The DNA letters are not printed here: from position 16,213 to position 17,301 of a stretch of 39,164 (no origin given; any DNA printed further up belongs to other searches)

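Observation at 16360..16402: A9 homopolymer exactly at the junction of two ORFs that together encode one 1237-codon T9SS metalloprotease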

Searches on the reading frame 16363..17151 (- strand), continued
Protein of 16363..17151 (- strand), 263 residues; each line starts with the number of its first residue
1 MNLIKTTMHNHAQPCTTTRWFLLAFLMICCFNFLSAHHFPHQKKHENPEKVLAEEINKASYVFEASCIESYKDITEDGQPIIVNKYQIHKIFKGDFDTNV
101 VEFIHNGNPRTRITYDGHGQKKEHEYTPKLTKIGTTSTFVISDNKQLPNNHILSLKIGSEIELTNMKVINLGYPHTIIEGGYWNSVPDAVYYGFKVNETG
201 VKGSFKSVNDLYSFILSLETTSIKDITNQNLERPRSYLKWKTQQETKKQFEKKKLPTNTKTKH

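Call 62: find_encoding_contigs(protein=P0124, flank=3500, max_places=3)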
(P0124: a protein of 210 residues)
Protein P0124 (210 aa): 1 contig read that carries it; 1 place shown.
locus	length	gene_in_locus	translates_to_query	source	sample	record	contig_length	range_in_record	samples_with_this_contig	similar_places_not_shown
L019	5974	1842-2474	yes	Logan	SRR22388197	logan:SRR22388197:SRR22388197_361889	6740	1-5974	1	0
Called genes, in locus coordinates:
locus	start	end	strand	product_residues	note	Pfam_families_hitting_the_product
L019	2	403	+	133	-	?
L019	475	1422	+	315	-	PF11276:DUF3078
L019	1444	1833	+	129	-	-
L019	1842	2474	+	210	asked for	-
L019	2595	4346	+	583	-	PF18962:Por_Secre_tail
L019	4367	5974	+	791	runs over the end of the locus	?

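Call 63: find_encoding_contigs(protein=P0119, flank=3500, max_places=3)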
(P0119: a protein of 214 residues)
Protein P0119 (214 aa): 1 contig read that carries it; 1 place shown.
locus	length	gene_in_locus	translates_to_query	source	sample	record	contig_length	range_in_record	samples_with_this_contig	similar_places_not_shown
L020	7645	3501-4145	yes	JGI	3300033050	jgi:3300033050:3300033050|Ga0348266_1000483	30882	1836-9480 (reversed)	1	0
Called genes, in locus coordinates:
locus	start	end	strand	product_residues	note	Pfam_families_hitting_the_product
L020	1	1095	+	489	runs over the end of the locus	PF13374:TPR_10 (faint), PF17874:TPR_MalT (faint), PF24885:TPR_NPHP3 (faint), PF07719:TPR_2 (faint), PF10952:DUF2753 (faint), PF13176:TPR_7 (faint), PF00515:TPR_1 (weak), PF13424:TPR_12, +2 more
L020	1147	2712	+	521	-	PF08757:CotH, PF18962:Por_Secre_tail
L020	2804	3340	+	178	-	PF08002:DUF1697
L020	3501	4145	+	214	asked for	-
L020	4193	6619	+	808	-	PF00932:LTD, PF00413:Peptidase_M10 (faint), PF18962:Por_Secre_tail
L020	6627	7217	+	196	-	PF14730:DUF4468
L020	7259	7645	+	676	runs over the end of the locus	PF05048:NosD (weak), PF13229:Beta_helix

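Call 75: find_homologous_proteins(query=P0039, max_evalue=0.001)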
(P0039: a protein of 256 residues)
Query P0039 (256 aa): 1 proteins with E <= 0.001 among 175 candidates.
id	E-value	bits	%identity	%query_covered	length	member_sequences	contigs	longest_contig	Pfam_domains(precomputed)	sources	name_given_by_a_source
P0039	1.3e-169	580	100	100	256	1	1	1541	-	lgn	-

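Call 79: list_cluster_members(proteins=[P0009, P0002, P0011, P0119])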
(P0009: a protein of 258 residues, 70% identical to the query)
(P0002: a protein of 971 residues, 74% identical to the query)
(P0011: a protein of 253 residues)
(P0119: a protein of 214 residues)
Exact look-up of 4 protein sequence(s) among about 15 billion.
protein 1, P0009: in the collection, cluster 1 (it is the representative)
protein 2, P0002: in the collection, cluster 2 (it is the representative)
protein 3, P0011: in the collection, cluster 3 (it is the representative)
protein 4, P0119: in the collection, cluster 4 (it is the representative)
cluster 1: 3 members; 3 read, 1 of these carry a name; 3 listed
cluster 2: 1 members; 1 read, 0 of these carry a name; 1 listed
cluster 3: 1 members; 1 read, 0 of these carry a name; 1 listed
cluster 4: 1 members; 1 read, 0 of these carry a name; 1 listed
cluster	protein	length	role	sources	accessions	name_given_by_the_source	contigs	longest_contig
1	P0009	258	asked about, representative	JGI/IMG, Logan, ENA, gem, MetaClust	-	\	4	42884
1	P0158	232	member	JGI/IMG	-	-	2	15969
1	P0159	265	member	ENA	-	-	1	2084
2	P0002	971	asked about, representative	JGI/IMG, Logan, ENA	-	-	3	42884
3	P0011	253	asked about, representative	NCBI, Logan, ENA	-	-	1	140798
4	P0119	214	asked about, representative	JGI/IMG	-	-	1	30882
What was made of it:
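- Tried and rejected: (8) Cluster look-ups gave no names or taxonomy (call 79).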
